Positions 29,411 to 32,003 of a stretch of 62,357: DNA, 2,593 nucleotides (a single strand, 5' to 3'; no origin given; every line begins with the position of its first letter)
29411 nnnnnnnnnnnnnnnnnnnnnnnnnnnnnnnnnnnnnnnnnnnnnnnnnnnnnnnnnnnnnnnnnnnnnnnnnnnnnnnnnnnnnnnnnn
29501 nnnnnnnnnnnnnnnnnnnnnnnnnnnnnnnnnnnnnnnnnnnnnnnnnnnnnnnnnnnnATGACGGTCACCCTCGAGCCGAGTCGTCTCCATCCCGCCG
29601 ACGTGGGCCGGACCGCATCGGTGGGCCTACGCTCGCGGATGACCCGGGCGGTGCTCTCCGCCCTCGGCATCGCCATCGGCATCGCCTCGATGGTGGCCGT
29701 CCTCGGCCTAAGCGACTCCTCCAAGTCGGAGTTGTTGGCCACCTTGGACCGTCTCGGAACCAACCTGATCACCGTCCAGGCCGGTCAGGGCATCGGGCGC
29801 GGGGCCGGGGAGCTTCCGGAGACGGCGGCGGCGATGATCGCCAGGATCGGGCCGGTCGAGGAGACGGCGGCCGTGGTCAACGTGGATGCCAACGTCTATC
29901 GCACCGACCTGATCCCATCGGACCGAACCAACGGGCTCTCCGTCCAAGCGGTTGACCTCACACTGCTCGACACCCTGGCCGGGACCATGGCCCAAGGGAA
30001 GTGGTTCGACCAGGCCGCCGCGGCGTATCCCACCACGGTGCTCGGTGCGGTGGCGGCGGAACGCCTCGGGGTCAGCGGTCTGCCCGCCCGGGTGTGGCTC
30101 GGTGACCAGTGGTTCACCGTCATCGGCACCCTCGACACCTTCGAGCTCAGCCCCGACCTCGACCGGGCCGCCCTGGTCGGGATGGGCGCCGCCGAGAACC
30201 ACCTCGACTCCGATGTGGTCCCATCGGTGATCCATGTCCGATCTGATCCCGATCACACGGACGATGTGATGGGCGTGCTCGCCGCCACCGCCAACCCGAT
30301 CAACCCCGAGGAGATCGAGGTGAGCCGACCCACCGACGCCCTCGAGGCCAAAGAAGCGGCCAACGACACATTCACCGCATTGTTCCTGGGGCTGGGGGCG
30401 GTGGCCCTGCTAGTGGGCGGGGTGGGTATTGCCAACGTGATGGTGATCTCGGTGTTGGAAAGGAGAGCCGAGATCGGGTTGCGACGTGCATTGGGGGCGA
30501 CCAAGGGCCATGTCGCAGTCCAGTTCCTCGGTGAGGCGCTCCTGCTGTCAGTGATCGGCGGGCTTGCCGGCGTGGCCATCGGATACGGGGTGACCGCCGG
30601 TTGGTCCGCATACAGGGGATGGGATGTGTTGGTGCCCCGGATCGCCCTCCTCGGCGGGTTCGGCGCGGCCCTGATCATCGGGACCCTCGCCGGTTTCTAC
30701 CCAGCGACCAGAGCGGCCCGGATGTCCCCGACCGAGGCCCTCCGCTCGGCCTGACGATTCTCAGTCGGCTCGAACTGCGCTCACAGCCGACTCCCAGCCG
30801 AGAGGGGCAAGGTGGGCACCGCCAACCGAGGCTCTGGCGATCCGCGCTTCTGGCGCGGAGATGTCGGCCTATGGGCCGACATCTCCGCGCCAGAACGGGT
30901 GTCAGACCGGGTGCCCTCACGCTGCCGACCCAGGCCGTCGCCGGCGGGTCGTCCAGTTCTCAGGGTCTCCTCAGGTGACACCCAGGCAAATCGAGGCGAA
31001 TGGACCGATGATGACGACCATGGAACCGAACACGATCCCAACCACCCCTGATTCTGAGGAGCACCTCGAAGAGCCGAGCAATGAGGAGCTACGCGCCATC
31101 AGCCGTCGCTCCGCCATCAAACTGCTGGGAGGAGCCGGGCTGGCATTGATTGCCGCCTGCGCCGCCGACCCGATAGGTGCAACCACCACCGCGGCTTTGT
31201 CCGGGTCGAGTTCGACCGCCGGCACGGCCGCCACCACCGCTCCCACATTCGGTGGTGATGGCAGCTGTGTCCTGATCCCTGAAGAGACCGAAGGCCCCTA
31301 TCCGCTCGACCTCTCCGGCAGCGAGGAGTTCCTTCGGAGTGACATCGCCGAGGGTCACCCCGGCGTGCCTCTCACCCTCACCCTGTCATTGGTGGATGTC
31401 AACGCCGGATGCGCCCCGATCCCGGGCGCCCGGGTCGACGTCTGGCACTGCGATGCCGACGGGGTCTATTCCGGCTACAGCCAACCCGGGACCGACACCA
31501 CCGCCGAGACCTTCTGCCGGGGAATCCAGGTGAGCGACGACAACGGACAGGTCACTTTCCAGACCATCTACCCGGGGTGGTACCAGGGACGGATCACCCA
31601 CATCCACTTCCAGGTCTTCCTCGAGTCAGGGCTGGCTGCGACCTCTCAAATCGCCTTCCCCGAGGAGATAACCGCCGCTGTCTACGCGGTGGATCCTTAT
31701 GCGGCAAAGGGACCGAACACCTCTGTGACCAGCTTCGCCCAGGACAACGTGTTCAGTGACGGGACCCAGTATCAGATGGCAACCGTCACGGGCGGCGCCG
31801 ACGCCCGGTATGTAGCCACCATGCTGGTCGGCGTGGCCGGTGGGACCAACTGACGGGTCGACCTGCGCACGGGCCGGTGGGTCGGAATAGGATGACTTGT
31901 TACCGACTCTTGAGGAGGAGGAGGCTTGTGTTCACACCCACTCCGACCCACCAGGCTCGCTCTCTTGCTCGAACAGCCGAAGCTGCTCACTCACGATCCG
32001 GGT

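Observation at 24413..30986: A local two-component regulon readable from the DNA: five 11-bp-period box arrays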

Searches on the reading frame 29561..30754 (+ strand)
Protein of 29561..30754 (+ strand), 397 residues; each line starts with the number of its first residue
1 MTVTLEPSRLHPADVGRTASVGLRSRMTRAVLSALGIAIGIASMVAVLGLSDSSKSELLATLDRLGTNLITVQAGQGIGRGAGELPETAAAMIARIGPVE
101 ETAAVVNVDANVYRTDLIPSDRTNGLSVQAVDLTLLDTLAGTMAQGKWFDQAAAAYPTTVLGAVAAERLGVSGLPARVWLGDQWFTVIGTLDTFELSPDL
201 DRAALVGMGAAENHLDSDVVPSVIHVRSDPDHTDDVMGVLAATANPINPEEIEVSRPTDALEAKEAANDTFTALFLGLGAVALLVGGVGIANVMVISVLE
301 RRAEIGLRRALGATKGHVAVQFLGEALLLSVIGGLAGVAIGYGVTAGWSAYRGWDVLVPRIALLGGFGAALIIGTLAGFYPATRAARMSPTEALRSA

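Call 4: search_protein_families(library=pfam, proteins=[window:29561-30754:+])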
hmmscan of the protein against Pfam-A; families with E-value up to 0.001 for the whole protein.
window:29561-30754:+ (397 aa): 2 families
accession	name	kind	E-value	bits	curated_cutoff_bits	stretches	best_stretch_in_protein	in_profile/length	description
PF02687.27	FtsX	-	8.9e-21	74.6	25.5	1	278-390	3-120/120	FtsX-like permease C-terminal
PF12704.14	MacB_PCD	-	2.1e-18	67.8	27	1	31-230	2-193/207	MacB-like periplasmic core domain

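Call 14: search_protein_families(library=ncbifam, proteins=[window:29561-30754:+], max_evalue=0.00001)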
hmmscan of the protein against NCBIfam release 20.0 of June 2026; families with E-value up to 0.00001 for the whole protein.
window:29561-30754:+ (397 aa): 6 families
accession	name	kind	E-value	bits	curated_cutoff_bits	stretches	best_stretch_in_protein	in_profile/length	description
NF007826.0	PRK10535.1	equivalog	2.5e-32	111.9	966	2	265-394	515-645/648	macrolide ABC transporter ATP-binding protein/permease MacB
TIGR03434.1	ADOP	subfamily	5.8e-23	80.9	622.3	1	82-396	485-802/803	ADOP family duplicated permease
TIGR02212.1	lolCE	equivalog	4.9e-10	38.9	362.45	0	368-396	382-410/411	lipoprotein-releasing ABC transporter permease subunit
TIGR00439.2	FtsX_Gneg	equivalog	2.3e-07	30.3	255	1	206-340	101-235/292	permease-like cell division protein FtsX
NF008357.0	PRK11146.1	exception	3.2e-06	26.2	439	0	284-343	278-340/414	lipoprotein-releasing ABC transporter permease subunit LolE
NF038346.1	FtsX_actino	exception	6.9e-06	25.6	250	0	270-339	178-247/308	permease-like cell division protein FtsX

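Call 52: find_encoding_contigs(protein=window:29561-30754:+, flank=3000, max_places=6)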
Protein window:29561-30754:+ (397 aa): no gene with exactly this product is on record in the collection.

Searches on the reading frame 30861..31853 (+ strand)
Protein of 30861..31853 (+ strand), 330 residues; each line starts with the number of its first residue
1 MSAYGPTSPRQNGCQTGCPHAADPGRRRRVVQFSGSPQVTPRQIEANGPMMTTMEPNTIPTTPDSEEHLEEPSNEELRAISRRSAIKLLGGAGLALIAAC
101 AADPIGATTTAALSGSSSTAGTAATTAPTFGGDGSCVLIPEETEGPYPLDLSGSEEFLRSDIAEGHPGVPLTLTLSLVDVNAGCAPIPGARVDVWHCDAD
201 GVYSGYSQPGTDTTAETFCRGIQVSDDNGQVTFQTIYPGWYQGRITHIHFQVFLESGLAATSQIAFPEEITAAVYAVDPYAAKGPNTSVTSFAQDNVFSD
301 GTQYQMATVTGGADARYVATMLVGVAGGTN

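Call 4: search_protein_families(library=pfam, proteins=[window:30861-31853:+])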
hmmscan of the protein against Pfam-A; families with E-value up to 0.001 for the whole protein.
window:30861-31853:+ (330 aa): 1 family
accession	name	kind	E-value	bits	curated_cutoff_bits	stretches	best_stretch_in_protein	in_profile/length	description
PF00775.27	Dioxygenase_C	-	2.4e-12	47.1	27.3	1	156-245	15-100/182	Dioxygenase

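Call 14: search_protein_families(library=ncbifam, proteins=[window:31011-31853:+], max_evalue=0.00001)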
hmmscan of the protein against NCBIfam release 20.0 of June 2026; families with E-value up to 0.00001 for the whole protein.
window:31011-31853:+ (280 aa): 4 families
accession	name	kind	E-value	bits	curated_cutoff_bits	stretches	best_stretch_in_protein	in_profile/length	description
TIGR02465.1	chlorocat_1_2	equivalog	2.6e-07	30.1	359.25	1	120-192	98-164/246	chlorocatechol 1,2-dioxygenase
TIGR02439.1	catechol_proteo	equivalog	4.7e-07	29.1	392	1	107-192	114-194/285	catechol 1,2-dioxygenase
TIGR02438.1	catachol_actin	equivalog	1.2e-06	27.9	404.4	1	94-192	105-198/281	catechol 1,2-dioxygenase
TIGR02423.1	protocat_alph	equivalog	1.3e-06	28.4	126.25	1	107-203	26-126/193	protocatechuate 3,4-dioxygenase subunit alpha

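Call 38: find_related_loci(query=window:31011-31853:+, collection=genome_contigs, flank=8000)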
Query window:31011-31853:+ (280 aa) in genome_contigs; peptide patterns used: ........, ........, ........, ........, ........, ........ (x = any residue, [..] = any of these).
599 stretches matched a pattern (row limit reached: there are more); 405 encode a relative of the query (tblastn E <= 1e-3); the best 80 are kept; 80 distinct loci.
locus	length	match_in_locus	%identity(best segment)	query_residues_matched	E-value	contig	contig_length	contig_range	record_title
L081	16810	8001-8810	73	4-276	1e-129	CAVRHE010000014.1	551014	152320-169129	MAG: uncultured Acidobacteriota bacterium isolate MFD05567.bin.2.267 genome assembly, contig: contig_96347, whole genome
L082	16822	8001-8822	71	5-276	4e-128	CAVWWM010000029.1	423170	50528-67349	MAG: uncultured Actinomycetes bacterium isolate MFD00962.bin.2.219 genome assembly, contig: contig_74461, whole genome s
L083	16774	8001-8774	74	24-276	3e-118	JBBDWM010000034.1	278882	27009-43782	MAG: Acidimicrobiia bacterium isolate LejiaD_63_54 Lejia_D_60_length_278882_cov_32, whole genome shotgun sequence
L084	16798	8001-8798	71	10-276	2e-114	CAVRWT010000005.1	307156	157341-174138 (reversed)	MAG: uncultured Acidobacteriota bacterium isolate MFD02242.bin.2.214 genome assembly, contig: contig_17941, whole genome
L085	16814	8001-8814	61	6-276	6e-91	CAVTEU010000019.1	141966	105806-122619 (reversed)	MAG: uncultured Actinomycetes bacterium isolate MFD09267.bin.2.26 genome assembly, contig: contig_88280, whole genome sh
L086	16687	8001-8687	51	51-275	4e-68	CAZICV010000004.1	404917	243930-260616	MAG TPA_asm: uncultured Saprospiraceae bacterium isolate SRP344714_co1_193 genome assembly, contig: NODE_33_length_40491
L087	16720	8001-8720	45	18-276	2e-66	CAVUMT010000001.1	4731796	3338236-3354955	MAG: uncultured Acidobacteriota bacterium isolate MFD06229.bin.3.208 genome assembly, contig: contig_1512, whole genome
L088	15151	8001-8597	52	83-276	1e-66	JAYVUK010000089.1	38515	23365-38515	MAG: Bacteroidota bacterium isolate GL74_UP_metabinner_7 GL74_UP_metabinner_7_88, whole genome shotgun sequence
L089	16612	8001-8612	52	83-277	9e-65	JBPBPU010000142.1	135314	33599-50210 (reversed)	MAG: Janthinobacterium lividum isolate 3300051446_45 3300051446_45_Ga0502435_00000156, whole genome shotgun sequence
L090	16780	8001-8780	45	6-276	6e-64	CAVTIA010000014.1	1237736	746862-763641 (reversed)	MAG: uncultured Acidobacteriota bacterium isolate MFD06229.bin.1.1 genome assembly, contig: contig_9097, whole genome sh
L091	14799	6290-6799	57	85-250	2e-62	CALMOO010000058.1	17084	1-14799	MAG TPA_asm: uncultured Hymenobacter sp. isolate SRR12240183_bin.2_CONCOCT_v1.1_MAG genome assembly, contig: NODE_813_le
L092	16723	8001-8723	45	23-276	3e-61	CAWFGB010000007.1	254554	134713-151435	MAG: uncultured Acidobacteriota bacterium isolate MFD02840.bin.1.33 genome assembly, contig: contig_30313, whole genome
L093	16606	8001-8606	51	83-275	3e-61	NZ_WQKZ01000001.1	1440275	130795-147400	Hymenobacter ginkgonis strain HMF4947 1, whole genome shotgun sequence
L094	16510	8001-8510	55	85-250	4e-61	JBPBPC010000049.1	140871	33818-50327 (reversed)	MAG: Janthinobacterium lividum isolate 3300051446_11 3300051446_11_Ga0502435_00000142, whole genome shotgun sequence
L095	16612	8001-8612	50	83-277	6e-59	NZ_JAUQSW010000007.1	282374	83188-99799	Hymenobacter sp. CA2-7 NODE_7_length_282374_cov_37.754815, whole genome shotgun sequence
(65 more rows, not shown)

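Call 44: find_related_loci(query=window:31011-31853:+, collection=metagenome_contigs, flank=4000)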
Query window:31011-31853:+ (280 aa) in metagenome_contigs; peptide patterns used: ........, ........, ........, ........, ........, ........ (x = any residue, [..] = any of these).
600 stretches matched a pattern (row limit reached: there are more); 484 encode a relative of the query (tblastn E <= 1e-3); the best 80 are kept; 80 distinct loci.
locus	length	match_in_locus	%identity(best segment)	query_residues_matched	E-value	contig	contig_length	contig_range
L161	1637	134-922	78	16-279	1e-149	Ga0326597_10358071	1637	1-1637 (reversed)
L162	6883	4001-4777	77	16-276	1e-132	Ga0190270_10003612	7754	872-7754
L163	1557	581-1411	70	9-276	2e-129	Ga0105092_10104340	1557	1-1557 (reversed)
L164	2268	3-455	82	126-276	8e-87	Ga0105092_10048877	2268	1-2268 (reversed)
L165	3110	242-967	49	25-276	3e-66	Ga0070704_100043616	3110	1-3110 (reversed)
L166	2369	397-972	52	86-275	2e-65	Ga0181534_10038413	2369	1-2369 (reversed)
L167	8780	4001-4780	45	6-276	1e-63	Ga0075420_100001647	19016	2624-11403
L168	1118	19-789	43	5-276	1e-67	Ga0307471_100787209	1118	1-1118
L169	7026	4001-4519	57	83-250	2e-62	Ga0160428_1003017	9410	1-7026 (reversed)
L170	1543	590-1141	55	90-273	1e-63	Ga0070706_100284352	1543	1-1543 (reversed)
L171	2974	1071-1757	46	35-276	1e-60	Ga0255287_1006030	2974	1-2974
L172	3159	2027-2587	51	86-276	9e-61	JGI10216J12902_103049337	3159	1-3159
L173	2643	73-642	55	86-275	3e-60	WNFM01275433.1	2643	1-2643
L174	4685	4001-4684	46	26-259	4e-58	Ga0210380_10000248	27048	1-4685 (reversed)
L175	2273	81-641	49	86-276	6e-58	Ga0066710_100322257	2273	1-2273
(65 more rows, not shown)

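Call 53: find_encoding_contigs(protein=window:31011-31853:+, flank=3000, max_places=6)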
Protein window:31011-31853:+ (280 aa): 3 contigs read that carry it; 3 places shown.
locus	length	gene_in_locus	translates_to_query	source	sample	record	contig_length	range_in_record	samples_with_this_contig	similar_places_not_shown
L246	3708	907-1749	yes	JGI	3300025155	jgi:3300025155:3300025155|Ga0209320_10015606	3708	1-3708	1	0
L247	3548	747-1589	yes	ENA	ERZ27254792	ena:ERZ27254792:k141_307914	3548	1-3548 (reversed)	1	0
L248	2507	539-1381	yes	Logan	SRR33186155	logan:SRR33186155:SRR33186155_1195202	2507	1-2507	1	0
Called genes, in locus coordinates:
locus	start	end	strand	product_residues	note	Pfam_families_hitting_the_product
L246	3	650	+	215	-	?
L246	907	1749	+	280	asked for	PF00775:Dioxygenase_C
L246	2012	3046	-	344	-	PF13845:Septum_form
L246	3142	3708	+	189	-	?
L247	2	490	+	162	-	?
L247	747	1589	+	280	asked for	PF00775:Dioxygenase_C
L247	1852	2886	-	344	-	PF13845:Septum_form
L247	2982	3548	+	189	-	?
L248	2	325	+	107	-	?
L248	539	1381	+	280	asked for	PF00775:Dioxygenase_C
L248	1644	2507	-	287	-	?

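Call 55: search_solved_structures(query=window:31011-31853:+, max_evalue=0.001, show_alignments=1)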
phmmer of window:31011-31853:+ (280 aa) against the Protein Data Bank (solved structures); distinct sequences matched with E-value up to 0.001: 12.
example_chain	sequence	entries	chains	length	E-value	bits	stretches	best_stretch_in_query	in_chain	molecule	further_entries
5vg2_U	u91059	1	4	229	8.7e-28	100.5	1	85-231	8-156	Intradiol ring-cleavage Dioxygenase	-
6bdj_A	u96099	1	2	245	8.9e-28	100.5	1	85-231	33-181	Tetur07g02040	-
4ilv_A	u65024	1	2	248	2.5e-12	49.8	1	61-221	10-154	Intradiol ring-cleavage dioxygenase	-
4ilt_A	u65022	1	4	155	1.4e-11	47.4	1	90-221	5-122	Intradiol ring-cleavage dioxygenase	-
1dlm_A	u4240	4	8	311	4.6e-07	32.6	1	90-191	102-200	CATECHOL 1,2-DIOXYGENASE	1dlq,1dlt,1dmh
3hkp_A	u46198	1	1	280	0.00011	24.8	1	114-192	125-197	Catechol 1,2-dioxygenase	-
5umh_A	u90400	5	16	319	0.00013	24.6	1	109-191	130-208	Catechol 1,2-dioxygenase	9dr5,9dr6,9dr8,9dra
3hgi_A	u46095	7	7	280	0.00017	24.2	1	118-192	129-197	Catechol 1,2-dioxygenase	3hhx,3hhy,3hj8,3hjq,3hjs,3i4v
1s9a_A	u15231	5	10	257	0.00017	24.1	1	115-192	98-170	Chlorocatechol 1,2-dioxygenase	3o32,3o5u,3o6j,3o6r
3i4y_A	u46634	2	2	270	0.00019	24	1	118-192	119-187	Catechol 1,2-dioxygenase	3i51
2boy_A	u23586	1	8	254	0.00058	22.4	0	129-192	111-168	3-CHLOROCATECHOL 1,2-DIOXYGENASE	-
1eo2_B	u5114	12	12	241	0.00084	21.9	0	135-205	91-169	PROTOCATECHUATE 3,4-DIOXYGENASE BETA CHAIN | PROTOCATECHUATE 3,4-DIOXYGENASE BETA CHAIN;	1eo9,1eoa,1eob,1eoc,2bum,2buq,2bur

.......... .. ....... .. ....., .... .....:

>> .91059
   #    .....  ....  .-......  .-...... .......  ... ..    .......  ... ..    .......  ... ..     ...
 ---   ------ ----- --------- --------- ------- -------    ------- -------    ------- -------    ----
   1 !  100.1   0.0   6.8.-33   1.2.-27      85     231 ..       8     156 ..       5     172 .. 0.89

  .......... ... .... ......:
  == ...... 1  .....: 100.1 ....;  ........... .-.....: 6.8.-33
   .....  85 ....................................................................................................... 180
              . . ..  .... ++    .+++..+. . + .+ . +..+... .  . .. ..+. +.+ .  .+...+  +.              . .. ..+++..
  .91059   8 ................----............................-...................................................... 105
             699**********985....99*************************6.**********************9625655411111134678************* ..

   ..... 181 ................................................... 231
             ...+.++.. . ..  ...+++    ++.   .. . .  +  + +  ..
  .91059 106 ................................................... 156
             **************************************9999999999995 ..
